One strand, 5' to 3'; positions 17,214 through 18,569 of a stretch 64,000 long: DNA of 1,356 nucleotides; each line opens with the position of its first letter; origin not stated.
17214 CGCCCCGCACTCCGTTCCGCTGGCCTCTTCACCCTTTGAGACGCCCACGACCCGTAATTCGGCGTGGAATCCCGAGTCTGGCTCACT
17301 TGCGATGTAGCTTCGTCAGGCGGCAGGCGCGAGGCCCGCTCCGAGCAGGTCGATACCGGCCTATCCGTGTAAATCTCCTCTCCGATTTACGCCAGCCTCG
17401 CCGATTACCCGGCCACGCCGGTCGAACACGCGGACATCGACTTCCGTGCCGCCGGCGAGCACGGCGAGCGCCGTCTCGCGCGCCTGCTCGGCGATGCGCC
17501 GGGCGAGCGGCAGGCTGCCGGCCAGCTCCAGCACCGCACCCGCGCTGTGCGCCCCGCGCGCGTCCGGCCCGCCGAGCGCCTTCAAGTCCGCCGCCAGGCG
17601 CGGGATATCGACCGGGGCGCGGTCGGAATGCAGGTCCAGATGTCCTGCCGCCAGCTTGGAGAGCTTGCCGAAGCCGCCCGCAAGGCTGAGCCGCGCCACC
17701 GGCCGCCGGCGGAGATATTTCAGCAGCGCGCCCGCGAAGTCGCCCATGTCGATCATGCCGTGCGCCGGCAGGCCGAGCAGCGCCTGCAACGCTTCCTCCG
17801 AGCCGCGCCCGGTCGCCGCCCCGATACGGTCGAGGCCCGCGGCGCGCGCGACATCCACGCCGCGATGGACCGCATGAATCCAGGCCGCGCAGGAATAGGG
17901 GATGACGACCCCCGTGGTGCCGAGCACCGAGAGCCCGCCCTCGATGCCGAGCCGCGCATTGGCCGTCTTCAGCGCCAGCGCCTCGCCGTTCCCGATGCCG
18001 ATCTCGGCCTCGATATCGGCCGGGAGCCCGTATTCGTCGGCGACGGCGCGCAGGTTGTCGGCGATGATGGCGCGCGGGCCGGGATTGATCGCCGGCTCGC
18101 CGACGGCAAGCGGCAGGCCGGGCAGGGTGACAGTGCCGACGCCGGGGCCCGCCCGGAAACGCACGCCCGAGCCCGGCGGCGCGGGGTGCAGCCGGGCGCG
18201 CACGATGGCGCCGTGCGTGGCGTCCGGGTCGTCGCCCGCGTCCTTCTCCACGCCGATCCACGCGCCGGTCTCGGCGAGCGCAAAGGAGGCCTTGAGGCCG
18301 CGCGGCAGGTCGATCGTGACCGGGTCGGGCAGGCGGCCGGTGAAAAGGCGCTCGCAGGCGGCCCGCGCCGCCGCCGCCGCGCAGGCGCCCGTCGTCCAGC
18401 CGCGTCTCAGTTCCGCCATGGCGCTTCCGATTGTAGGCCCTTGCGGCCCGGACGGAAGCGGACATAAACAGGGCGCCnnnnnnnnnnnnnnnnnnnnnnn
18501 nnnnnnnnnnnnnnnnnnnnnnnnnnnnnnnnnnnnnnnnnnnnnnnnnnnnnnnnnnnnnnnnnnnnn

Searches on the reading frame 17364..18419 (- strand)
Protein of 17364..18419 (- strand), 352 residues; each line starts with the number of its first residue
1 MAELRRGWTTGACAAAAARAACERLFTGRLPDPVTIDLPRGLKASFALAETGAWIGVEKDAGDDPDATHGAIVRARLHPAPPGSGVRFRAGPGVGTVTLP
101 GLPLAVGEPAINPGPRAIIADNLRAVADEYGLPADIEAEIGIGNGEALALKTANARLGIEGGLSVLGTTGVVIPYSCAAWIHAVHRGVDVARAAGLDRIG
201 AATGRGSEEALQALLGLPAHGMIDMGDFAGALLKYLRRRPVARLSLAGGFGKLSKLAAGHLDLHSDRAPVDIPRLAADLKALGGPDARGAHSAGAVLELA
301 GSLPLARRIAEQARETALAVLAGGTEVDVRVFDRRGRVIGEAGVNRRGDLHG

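Call 5: search_protein_families(library=pfam, proteins=[window:17364-18419:-], max_evalue=1)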
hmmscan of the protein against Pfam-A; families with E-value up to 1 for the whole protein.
window:17364-18419:- (352 aa): 1 family
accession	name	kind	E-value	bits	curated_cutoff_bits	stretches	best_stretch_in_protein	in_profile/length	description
PF01888.22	CbiD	-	2.3e-78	263.4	25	1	4-259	1-254/254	CbiD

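Call 6: search_protein_families(library=ncbifam, proteins=[window:17364-18419:-], max_evalue=1)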
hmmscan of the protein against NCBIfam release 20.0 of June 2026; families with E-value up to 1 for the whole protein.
window:17364-18419:- (352 aa): 5 families
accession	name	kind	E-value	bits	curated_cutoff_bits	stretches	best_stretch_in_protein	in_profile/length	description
NF000849.0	PRK00075.1-1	equivalog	5.7e-123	410.7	348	1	2-343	10-362/366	cobalt-precorrin-5B (C(1))-methyltransferase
TIGR00312.2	cbiD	equivalog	4e-100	335.4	200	1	4-339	1-345/346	cobalt-precorrin-5B (C(1))-methyltransferase CbiD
NF000856.0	PRK00075.2-5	equivalog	1.2e-28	100.2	343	1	4-205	41-232/334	cobalt-precorrin-5B (C(1))-methyltransferase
NF000855.0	PRK00075.2-4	equivalog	1.1e-24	86.9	399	1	4-176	43-211/339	cobalt-precorrin-5B (C(1))-methyltransferase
NF000853.0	PRK00075.2-2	equivalog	3.4e-16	59.3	346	1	4-206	44-224/307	cobalt-precorrin-5B (C(1))-methyltransferase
